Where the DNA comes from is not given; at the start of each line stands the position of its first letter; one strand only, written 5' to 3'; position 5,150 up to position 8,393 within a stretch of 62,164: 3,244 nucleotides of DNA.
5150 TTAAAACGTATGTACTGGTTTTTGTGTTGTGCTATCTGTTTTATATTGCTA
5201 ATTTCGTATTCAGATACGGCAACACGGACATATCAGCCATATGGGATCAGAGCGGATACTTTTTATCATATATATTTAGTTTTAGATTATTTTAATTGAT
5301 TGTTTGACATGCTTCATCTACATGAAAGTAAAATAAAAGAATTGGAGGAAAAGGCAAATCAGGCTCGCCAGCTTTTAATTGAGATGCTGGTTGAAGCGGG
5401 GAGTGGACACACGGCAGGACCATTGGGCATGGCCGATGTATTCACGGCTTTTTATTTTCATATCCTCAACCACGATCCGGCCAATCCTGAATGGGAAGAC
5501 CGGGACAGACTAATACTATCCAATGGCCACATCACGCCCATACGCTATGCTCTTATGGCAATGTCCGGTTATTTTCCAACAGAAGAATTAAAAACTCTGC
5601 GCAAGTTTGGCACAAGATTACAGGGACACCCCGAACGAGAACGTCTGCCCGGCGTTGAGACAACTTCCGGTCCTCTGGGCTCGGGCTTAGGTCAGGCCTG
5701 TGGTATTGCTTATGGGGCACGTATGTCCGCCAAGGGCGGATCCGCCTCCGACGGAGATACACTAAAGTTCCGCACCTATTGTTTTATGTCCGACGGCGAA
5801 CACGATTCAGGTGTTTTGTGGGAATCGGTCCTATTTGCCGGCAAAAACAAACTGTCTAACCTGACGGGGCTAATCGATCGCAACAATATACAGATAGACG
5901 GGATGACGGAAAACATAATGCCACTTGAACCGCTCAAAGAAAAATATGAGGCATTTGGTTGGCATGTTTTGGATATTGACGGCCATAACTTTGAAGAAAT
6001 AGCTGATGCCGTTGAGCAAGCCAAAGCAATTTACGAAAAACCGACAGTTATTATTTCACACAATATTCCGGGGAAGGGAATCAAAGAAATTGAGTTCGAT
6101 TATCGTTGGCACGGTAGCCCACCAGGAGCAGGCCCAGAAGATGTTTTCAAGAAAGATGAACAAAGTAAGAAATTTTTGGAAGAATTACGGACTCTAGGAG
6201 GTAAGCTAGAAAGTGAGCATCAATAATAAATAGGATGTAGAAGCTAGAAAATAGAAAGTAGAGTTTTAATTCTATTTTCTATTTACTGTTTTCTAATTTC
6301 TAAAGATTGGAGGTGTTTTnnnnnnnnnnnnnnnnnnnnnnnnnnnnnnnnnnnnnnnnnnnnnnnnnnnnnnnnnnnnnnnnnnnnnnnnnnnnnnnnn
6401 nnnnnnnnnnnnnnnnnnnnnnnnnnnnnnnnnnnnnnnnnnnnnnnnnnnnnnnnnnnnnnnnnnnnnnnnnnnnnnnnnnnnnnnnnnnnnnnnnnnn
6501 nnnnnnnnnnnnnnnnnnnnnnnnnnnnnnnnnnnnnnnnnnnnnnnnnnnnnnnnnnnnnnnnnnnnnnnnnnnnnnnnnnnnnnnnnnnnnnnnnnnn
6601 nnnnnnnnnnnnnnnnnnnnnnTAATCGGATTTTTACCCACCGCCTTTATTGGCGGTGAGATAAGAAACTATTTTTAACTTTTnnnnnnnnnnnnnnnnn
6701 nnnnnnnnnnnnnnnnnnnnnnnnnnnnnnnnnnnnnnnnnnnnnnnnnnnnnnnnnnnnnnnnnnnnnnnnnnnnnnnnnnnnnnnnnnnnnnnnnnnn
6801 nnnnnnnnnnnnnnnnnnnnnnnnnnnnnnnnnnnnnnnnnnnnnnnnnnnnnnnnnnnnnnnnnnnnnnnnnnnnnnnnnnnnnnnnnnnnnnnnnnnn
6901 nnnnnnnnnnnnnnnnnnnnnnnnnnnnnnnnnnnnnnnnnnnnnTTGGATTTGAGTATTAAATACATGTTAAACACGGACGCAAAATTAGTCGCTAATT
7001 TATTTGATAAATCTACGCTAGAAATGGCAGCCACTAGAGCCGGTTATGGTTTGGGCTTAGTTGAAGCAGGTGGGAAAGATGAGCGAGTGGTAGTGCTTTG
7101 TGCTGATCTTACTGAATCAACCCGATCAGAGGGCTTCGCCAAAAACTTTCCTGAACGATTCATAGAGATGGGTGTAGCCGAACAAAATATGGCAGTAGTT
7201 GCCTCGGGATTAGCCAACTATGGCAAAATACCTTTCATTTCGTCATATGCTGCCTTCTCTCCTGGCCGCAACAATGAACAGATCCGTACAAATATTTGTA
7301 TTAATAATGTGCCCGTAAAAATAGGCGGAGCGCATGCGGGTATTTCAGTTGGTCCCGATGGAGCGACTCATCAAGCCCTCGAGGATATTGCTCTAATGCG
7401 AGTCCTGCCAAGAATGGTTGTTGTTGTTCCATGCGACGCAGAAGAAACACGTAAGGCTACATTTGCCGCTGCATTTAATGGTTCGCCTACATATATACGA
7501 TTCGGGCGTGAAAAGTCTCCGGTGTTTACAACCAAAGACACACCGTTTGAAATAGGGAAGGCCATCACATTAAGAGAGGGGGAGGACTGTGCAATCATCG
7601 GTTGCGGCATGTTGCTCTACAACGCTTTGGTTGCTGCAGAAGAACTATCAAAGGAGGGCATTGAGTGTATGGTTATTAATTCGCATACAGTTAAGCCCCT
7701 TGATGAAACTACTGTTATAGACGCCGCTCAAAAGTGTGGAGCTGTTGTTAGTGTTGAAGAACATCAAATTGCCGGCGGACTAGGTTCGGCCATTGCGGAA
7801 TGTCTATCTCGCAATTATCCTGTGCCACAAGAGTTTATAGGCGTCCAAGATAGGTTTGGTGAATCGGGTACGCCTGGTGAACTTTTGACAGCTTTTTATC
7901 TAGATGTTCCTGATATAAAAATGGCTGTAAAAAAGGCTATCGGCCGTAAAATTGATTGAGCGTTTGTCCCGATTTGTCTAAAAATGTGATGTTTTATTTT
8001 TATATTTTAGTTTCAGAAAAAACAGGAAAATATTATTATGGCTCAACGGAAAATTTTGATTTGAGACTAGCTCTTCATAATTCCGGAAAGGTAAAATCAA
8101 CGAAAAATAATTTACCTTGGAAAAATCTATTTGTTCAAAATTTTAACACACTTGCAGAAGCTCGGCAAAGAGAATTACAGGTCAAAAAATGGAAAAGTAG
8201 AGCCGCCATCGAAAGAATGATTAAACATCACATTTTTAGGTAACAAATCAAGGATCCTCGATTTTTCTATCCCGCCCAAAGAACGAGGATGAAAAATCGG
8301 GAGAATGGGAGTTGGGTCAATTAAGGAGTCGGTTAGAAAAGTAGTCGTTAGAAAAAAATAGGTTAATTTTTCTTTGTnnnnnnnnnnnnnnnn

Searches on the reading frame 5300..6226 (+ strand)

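Call 16: search_protein_families(library=pfam, proteins=[window:5300-6226:+], max_evalue=0.001)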
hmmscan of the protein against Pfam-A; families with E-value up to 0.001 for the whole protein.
window:5300-6226:+ (308 aa): 2 families
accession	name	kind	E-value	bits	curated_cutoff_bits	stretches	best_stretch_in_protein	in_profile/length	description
PF00456.26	Transketolase_N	-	2.9e-64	217.6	22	1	18-277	5-265/334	Transketolase, thiamine diphosphate binding domain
PF13292.11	DXP_synthase_N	-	1.7e-05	24.6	21.2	0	7-144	10-131/274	1-deoxy-D-xylulose-5-phosphate synthase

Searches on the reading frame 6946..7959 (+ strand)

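Call 16: search_protein_families(library=pfam, proteins=[window:6946-7959:+], max_evalue=0.001)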
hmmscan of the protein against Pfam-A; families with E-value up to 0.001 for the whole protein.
window:6946-7959:+ (337 aa): 2 families
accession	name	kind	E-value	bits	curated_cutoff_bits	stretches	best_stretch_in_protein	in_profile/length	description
PF02779.29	Transket_pyr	-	1.1e-37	129.8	27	1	28-190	3-171/174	Transketolase, pyrimidine binding domain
PF02780.25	Transketolase_C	-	1.5e-29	102.9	25.9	1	204-324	1-124/124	Transketolase, C-terminal domain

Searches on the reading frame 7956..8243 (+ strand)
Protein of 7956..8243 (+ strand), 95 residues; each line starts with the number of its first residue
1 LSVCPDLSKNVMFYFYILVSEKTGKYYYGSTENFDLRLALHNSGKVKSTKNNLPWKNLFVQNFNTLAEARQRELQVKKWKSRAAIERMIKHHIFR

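Call 61: search_protein_families(library=pfam, proteins=[window:7956-8243:+], max_evalue=0.01)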
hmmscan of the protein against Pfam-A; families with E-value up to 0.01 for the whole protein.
window:7956-8243:+ (95 aa): 1 family
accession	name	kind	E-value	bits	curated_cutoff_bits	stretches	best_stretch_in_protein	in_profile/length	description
PF01541.30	GIY-YIG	-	2.9e-14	53.6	22.6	1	12-82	1-74/78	GIY-YIG catalytic domain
